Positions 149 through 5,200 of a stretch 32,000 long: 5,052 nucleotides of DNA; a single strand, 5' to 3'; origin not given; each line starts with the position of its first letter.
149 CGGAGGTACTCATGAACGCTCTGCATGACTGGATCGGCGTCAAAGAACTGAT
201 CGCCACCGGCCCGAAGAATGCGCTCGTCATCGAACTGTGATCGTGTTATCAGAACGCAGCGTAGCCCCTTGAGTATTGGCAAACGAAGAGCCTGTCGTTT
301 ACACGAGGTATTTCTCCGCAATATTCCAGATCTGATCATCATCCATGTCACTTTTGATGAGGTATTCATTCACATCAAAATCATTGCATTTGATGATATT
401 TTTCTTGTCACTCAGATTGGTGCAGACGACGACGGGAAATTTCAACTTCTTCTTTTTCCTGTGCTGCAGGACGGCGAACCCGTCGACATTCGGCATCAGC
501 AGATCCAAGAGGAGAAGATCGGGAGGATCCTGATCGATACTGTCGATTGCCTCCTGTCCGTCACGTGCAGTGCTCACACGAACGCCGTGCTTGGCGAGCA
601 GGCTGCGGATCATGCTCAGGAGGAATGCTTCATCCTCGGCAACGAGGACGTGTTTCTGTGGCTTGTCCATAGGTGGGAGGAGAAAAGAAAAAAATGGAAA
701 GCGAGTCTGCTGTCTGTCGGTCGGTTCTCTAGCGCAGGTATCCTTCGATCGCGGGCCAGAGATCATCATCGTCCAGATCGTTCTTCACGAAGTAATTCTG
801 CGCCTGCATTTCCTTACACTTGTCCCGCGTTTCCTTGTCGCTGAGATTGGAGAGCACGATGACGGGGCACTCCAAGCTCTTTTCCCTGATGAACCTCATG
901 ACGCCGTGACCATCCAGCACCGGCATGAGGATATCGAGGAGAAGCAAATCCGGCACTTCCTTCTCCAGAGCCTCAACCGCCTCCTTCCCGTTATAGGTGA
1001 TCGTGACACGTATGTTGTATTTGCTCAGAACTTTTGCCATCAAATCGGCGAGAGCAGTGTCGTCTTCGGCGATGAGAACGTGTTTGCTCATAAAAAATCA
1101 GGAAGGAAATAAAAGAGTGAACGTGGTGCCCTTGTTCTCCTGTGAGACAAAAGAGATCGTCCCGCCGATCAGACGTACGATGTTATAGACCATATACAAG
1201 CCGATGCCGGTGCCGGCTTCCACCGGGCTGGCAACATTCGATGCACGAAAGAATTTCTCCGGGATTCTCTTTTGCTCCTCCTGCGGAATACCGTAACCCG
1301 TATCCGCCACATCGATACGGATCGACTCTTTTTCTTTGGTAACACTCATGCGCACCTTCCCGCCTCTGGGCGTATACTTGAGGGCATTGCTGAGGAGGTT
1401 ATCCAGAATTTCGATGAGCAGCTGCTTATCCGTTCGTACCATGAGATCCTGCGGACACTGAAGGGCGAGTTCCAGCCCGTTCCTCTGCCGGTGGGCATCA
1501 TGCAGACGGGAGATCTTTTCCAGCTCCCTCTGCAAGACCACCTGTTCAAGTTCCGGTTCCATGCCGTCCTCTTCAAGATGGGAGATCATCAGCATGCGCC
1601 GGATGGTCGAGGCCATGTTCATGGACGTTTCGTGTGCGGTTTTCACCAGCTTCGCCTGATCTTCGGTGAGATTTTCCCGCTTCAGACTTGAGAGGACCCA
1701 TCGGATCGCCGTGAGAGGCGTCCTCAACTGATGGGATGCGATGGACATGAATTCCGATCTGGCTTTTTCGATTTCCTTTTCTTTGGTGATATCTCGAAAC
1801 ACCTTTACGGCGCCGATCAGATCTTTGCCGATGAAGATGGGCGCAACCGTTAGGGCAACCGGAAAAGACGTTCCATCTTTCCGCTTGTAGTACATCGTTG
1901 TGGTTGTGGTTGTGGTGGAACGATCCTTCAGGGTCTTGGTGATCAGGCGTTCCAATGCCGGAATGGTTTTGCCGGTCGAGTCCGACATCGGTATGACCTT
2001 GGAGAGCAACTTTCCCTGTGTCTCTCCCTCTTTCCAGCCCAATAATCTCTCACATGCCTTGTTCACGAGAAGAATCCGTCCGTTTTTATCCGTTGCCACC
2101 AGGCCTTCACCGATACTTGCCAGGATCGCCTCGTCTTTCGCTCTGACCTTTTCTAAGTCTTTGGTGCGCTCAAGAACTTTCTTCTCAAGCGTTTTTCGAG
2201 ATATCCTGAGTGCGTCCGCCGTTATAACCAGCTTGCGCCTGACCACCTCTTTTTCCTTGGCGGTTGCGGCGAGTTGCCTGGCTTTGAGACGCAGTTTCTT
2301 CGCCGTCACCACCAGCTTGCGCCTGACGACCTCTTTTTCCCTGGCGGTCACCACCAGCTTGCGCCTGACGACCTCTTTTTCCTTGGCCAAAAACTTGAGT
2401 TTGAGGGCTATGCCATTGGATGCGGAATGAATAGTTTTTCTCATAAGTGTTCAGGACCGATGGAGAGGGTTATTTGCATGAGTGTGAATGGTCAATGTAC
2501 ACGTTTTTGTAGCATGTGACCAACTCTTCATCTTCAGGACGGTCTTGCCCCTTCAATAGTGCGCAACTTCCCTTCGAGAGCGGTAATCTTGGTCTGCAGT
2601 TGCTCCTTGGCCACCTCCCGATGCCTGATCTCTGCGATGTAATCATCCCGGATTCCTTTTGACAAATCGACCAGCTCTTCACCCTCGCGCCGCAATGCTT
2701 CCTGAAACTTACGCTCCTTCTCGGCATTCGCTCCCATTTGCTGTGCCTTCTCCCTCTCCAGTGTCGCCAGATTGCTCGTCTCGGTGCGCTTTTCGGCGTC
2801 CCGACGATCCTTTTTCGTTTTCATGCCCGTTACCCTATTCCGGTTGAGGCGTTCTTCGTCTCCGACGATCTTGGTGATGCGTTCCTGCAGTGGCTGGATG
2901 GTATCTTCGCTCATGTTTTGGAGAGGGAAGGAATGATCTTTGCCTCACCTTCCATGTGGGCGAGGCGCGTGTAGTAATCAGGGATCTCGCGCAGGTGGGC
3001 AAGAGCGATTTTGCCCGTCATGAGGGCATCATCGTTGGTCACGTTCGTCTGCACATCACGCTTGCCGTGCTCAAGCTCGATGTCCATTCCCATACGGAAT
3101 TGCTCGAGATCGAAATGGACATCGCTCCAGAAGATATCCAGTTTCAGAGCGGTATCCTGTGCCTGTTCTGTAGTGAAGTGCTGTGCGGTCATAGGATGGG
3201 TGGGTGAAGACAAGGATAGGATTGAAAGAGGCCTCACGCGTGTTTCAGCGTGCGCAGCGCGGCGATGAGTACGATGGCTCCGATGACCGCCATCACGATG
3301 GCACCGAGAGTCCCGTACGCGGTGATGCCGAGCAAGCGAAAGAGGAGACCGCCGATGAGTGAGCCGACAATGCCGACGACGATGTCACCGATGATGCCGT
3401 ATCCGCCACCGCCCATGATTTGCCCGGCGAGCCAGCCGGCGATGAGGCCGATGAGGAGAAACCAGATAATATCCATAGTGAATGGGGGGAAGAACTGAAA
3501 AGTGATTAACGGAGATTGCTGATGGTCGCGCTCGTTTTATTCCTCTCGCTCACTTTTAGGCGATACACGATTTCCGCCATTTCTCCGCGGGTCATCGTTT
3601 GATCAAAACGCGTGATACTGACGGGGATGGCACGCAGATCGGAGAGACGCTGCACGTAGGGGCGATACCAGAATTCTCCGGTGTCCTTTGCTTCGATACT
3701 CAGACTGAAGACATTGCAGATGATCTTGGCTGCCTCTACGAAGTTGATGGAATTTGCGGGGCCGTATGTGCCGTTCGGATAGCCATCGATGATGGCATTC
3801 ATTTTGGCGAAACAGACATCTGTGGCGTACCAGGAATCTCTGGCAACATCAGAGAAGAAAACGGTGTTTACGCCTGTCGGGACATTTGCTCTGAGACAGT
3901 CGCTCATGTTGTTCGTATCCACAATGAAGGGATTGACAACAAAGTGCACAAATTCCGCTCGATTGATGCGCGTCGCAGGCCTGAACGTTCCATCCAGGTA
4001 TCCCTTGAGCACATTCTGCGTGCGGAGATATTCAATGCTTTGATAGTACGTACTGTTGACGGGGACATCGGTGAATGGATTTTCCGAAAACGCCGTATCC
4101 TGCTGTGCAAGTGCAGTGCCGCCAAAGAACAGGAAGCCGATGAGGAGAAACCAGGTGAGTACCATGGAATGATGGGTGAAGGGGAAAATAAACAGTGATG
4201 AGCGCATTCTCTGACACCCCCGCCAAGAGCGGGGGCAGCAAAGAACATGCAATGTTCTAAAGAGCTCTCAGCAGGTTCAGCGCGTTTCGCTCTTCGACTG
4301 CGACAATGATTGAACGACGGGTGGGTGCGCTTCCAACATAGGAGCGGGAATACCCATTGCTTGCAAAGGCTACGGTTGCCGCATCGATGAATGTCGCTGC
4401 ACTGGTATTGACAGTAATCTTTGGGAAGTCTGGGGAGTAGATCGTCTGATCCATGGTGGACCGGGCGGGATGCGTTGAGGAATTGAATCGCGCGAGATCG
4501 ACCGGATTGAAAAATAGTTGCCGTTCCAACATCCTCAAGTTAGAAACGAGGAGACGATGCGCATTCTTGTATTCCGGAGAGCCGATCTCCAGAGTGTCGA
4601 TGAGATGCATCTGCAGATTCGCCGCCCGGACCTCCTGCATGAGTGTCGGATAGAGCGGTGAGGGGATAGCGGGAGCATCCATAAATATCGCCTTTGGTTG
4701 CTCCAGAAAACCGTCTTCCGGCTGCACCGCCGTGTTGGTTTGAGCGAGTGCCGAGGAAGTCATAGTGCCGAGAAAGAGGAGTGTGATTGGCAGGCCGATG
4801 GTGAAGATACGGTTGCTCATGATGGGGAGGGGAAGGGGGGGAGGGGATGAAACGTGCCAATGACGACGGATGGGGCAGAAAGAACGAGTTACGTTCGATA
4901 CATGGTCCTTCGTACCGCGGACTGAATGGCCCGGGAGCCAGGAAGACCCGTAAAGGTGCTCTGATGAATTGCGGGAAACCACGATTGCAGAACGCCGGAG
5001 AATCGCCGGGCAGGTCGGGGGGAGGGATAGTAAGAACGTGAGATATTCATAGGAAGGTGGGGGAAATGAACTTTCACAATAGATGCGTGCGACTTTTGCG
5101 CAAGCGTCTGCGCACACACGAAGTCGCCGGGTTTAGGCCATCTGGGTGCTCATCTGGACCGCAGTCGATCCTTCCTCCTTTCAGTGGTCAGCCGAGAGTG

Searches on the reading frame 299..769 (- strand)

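Call 37: search_protein_families(library=pfam, proteins=[window:299-769:-], max_evalue=0.001)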
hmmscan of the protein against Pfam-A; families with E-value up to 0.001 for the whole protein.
window:299-769:- (156 aa): 1 family
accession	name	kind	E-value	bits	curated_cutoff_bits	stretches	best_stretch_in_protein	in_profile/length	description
PF00072.30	Response_reg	-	1.1e-21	77.5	30.2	1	41-140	1-100/111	Response regulator receiver domain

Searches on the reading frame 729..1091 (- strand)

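Call 37: search_protein_families(library=pfam, proteins=[window:729-1091:-], max_evalue=0.001)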
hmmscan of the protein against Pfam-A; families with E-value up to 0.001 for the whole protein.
window:729-1091:- (120 aa): 1 family
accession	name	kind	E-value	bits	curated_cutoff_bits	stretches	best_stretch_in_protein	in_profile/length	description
PF00072.30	Response_reg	-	2.6e-22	79.5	30.2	1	5-111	1-106/111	Response regulator receiver domain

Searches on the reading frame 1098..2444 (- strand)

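Call 13: search_protein_families(library=pfam, proteins=[window:1098-2444:-], max_evalue=0.01)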
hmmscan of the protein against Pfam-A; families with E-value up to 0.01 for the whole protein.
window:1098-2444:- (448 aa): 9 families
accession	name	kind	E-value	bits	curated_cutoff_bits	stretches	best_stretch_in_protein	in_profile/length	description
PF02518.31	HATPase_c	-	4.6e-26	91.9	26.4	1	339-447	2-108/111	Histidine kinase-, DNA gyrase B-, and HSP90-like ATPase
PF00989.32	PAS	-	3.2e-15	56.6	22.6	1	105-219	4-113/113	PAS fold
PF00512.31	HisKA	-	3.6e-14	53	26.9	1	228-292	1-65/66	His Kinase A (phospho-acceptor) domain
PF13426.13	PAS_9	-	2e-12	47.7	27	1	115-221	4-103/103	PAS domain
PF08448.16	PAS_4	-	1.2e-07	32.4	23.1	1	109-223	2-109/110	PAS fold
PF13188.13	PAS_8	-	1.8e-05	24.9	21.8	1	105-147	4-43/65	PAS domain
PF13581.12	HATPase_c_2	-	1.9e-05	25.1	27.4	1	350-444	39-125/127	Histidine kinase-like ATPase domain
PF12860.13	PAS_7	-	0.00015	22.3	27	1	108-226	1-114/115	PAS fold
PF10090.15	HPTransfase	-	0.00093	19.4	22.9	1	315-437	8-122/123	Histidine phosphotransferase C-terminal domain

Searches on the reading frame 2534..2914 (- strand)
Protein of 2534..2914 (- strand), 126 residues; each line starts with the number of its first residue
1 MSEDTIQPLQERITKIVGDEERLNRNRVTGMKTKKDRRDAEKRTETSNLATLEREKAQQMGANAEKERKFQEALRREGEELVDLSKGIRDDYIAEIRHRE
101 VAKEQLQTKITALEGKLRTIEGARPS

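Call 43: search_protein_families(library=ncbifam, proteins=[window:2534-2914:-], max_evalue=1)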
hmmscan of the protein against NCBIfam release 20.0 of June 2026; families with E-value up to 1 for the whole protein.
window:2534-2914:- (126 aa): 0 families

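Call 45: search_protein_families(library=pfam, proteins=[window:2534-2914:-], max_evalue=5)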
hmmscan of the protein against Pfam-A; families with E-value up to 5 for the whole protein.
window:2534-2914:- (126 aa): 2 families
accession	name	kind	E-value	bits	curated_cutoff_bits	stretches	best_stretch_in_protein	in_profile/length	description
PF24615.2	Spectrin_Anc-1_2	-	0.037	14.7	28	1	3-68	33-94/105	Nuclear anchorage protein 1, spectrin repeat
PF06785.16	UPF0242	-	4.4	7.8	33.5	0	22-118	86-181/194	Uncharacterised protein family (UPF0242) N-terminus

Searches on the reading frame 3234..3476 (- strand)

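Call 43: search_protein_families(library=ncbifam, proteins=[window:3234-3476:-], max_evalue=1)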
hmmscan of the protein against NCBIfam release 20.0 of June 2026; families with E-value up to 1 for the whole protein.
window:3234-3476:- (80 aa): 1 family
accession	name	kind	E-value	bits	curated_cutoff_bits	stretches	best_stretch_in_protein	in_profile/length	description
NF007771.0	PRK10457.1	equivalog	1.2e-07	32.1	129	1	1-78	1-81/82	hypothetical protein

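Call 45: search_protein_families(library=pfam, proteins=[window:3234-3476:-], max_evalue=5)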
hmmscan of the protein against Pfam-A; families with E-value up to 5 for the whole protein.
window:3234-3476:- (80 aa): 1 family
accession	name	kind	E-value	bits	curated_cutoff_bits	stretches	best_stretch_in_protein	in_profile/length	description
PF04226.18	Transgly_assoc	-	3e-11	43.8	25.3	1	32-77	1-47/49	Transglycosylase associated protein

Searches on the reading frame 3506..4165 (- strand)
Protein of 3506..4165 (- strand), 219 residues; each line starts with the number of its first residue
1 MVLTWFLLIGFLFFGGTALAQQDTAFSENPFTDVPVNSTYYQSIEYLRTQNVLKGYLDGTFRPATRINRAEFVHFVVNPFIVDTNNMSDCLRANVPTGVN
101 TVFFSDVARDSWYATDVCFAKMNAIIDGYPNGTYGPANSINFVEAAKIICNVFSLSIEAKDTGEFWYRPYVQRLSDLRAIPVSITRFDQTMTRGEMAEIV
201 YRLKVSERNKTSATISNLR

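Call 13: search_protein_families(library=pfam, proteins=[window:3506-4165:-], max_evalue=0.01)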
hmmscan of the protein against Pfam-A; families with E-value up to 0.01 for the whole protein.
window:3506-4165:- (219 aa): 1 family
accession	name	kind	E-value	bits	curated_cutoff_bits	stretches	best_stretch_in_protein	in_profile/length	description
PF00395.25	SLH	-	7.4e-20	71.1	20.8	2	30-72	1-43/44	S-layer homology domain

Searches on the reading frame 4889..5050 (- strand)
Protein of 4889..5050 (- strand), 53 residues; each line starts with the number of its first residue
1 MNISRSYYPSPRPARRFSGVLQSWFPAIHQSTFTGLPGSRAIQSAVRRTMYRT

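Call 45: search_protein_families(library=pfam, proteins=[window:4889-5050:-], max_evalue=5)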
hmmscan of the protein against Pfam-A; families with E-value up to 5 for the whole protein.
window:4889-5050:- (53 aa): 0 families

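Call 67: search_protein_families(library=ncbifam, proteins=[window:4892-5050:-], max_evalue=0.01)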
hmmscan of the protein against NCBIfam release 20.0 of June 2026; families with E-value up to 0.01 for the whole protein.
seq(53 aa): 0 families

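Call 92: search_protein_representatives(protein=window:4889-5050:-)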
Query: 53 residues. Proteins with E-value up to 0.001 (for the whole library): 18; up to 1e-10: 2; up to 1e-30: 0. The best 18 are listed.
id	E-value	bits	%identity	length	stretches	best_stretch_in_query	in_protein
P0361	5.7e-20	85.4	40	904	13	21-53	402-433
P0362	1.1e-11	59.7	62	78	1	1-52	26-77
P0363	1.1e-10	56.5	60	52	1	2-52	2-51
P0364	4.1e-10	54.8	60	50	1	6-52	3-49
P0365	4.0e-08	48.6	33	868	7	10-34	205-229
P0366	7.5e-08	47.7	63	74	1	9-52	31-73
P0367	1.2e-07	47.1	36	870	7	9-35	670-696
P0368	2.3e-07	46.2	38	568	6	10-42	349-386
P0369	1.3e-06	43.9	62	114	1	5-53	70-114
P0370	1.4e-06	43.8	58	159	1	7-50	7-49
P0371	1.6e-06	43.6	38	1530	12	18-41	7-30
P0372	1.1e-05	41.1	51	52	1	2-42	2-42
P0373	4.5e-05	39.1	50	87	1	3-52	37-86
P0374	4.7e-05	39.1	48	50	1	10-51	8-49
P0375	9.9e-05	38.1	35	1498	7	10-35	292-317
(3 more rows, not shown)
